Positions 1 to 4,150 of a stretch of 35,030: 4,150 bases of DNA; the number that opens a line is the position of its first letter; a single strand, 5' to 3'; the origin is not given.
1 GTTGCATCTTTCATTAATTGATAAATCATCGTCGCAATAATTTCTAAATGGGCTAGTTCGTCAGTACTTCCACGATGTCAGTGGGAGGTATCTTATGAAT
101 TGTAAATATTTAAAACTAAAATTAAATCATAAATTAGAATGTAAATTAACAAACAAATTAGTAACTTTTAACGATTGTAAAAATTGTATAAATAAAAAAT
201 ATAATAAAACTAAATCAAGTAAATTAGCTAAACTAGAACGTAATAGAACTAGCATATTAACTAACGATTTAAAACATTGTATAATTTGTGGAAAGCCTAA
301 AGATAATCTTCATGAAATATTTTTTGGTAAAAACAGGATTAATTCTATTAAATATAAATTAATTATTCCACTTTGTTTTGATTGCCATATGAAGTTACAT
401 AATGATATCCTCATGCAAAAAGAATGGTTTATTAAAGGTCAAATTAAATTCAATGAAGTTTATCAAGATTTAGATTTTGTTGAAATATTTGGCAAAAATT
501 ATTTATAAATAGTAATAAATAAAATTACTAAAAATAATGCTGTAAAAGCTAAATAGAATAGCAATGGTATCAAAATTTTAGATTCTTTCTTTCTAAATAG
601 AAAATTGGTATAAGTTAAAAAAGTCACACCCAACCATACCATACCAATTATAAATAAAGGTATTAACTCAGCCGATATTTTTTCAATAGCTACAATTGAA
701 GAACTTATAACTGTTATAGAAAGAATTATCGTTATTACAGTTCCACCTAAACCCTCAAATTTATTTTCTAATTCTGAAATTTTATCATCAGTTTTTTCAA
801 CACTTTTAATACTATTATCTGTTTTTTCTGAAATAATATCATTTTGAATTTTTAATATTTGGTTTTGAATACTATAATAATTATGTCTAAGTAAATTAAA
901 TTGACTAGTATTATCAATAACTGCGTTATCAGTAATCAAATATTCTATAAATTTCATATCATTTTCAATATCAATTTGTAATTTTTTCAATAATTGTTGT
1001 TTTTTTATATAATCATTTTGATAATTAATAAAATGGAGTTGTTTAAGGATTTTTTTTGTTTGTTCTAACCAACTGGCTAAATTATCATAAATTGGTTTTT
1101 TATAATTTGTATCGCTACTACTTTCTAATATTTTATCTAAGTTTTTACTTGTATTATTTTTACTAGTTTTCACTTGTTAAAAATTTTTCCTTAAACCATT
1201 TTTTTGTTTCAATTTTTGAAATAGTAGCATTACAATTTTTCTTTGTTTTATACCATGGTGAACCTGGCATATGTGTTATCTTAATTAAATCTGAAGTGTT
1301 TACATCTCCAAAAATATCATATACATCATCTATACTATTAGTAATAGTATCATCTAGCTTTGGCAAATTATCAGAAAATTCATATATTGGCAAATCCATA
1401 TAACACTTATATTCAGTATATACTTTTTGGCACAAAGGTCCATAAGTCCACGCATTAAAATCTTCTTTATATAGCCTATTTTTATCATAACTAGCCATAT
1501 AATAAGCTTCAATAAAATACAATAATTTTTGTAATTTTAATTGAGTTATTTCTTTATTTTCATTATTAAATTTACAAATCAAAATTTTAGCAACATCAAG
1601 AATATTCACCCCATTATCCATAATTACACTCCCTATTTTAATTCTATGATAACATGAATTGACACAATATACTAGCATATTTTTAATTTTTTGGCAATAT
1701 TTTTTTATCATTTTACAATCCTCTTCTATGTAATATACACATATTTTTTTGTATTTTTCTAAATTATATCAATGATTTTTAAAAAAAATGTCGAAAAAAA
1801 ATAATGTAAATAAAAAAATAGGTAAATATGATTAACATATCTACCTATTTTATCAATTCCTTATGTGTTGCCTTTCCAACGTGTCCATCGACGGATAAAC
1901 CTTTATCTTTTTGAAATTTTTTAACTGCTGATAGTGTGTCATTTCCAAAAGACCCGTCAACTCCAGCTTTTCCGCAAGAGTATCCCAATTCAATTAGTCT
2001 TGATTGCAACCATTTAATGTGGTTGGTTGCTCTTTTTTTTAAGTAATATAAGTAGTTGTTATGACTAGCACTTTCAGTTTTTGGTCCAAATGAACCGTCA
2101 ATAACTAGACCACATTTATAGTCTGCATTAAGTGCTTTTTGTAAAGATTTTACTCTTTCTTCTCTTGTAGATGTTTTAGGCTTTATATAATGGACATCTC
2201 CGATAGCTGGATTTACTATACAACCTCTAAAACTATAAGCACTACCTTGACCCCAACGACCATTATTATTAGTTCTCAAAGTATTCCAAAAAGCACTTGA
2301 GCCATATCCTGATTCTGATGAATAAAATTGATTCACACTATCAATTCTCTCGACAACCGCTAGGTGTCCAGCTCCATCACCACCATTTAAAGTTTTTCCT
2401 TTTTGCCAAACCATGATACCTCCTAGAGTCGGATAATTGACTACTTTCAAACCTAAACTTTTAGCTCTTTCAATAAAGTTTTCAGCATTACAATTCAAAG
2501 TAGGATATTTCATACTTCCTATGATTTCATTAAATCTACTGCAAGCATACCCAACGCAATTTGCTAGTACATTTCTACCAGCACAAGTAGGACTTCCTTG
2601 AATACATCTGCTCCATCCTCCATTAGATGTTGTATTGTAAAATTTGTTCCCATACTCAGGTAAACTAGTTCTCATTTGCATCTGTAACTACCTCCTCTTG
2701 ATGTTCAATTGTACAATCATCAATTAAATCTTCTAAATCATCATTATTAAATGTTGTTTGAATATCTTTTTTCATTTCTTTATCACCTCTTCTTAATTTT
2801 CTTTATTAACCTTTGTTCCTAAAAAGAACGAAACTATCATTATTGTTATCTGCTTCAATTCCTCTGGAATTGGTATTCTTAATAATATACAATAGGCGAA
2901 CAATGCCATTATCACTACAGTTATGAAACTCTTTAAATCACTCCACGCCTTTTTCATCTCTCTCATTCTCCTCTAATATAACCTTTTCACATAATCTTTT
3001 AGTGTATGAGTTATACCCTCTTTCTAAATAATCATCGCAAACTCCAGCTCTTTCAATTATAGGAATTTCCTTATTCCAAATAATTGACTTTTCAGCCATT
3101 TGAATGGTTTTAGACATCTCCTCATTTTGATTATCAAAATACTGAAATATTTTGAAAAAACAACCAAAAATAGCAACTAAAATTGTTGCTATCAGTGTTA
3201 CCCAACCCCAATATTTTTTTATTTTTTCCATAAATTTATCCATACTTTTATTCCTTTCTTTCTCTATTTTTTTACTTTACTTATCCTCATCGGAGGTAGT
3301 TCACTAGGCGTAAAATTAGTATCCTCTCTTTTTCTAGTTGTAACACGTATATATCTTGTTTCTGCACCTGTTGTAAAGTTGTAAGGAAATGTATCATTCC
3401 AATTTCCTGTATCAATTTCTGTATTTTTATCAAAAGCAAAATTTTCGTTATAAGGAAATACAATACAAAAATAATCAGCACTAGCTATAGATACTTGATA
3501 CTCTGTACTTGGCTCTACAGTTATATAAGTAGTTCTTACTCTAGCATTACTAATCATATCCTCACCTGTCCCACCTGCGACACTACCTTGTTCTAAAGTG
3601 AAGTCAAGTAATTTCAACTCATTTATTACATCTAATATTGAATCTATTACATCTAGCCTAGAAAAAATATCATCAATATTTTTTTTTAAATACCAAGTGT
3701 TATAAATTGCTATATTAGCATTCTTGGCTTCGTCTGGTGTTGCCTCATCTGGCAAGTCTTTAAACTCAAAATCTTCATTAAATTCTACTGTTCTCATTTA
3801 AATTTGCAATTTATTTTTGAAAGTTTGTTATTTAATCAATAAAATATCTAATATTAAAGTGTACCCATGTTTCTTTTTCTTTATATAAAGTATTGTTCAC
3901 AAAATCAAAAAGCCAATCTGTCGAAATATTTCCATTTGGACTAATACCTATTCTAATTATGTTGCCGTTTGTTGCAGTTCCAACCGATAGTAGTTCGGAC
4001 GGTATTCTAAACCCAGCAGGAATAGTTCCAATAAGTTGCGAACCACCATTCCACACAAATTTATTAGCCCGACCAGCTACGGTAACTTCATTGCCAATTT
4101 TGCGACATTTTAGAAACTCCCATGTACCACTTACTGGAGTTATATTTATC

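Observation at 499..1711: Panacea (DUF4065)-like gene coupled to a coiled-coil/3-TM membrane protein beyond the lysis cassette: candidate PanA-PanT-type toxin-antitoxin or abortive-infection module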

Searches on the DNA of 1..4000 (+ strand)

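Call 7: search_dna_similar(query=window:1-4000:+, collection=phages, mode=distant, max_rows=20)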
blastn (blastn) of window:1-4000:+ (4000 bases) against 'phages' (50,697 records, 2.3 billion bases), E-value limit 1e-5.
No match.
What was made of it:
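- Tried and rejected: blastn of window 1-4000 against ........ found no match (call 7).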

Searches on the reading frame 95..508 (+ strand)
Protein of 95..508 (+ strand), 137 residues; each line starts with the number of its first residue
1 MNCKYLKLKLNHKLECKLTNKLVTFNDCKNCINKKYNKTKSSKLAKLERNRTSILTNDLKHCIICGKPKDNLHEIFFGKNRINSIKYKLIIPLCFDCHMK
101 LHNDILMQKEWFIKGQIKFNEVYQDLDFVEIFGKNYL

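Call 3: search_protein_families(library=pfam, proteins=[window:95-508:+], max_evalue=1)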
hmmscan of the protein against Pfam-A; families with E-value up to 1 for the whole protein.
window:95-508:+ (137 aa): 1 family
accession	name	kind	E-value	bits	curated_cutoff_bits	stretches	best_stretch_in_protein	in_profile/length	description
PF06147.18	DUF968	-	2.8e-05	24.7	27.8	1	60-105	99-146/171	Protein of unknown function (DUF968)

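Call 4: search_protein_families(library=phrogs, proteins=[window:95-508:+], max_evalue=1)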
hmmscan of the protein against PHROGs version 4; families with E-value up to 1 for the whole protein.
window:95-508:+ (137 aa): 10 families
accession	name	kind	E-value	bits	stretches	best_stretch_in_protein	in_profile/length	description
phrog_7566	-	unknown function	5.2e-15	56.5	1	52-137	5-96/96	-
phrog_96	-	DNA, RNA and nucleotide metabolism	0.00075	19.9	1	60-105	259-306/334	HNH endonuclease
phrog_22514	-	DNA, RNA and nucleotide metabolism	0.0032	18.6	1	41-107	50-114/187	HNH endonuclease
phrog_8048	-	DNA, RNA and nucleotide metabolism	0.015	15.5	1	34-104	153-228/273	HNH endonuclease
phrog_1588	-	unknown function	0.017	15.9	1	60-110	37-86/132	-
phrog_7785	-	DNA, RNA and nucleotide metabolism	0.026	15.5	1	27-110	35-120/147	HNH endonuclease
phrog_23141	-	unknown function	0.078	14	1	65-110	1-48/71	-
phrog_4160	-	unknown function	0.17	12.8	1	52-104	63-122/178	-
phrog_5558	-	moron, auxiliary metabolic gene and host takeover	0.21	12.9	1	26-71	35-77/130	Lar-like restriction alleviation protein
phrog_29930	-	unknown function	0.21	12.9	1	116-137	21-42/44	-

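Call 5: search_protein_families(library=padloc, proteins=[window:95-508:+], max_evalue=1)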
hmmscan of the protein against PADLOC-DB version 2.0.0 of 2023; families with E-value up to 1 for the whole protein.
window:95-508:+ (137 aa): 0 families
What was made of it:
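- Closest known: RosmerTA. Different: No sequence relation was found, and there was no PADLOC hit (call 5).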

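Call 60: search_protein_families(library=ncbifam, proteins=[window:95-508:+], max_evalue=1)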
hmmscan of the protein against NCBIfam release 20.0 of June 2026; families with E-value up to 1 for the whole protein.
window:95-508:+ (137 aa): 1 family
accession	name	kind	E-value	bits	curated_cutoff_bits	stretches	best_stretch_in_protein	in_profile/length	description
NF008659.0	PRK11659.1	equivalog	0.14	11.8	184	1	72-104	141-173/188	cytochrome c nitrite reductase pentaheme subunit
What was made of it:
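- No similarity to any known exclusion protein was found (calls 3, 4, 5, 60).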
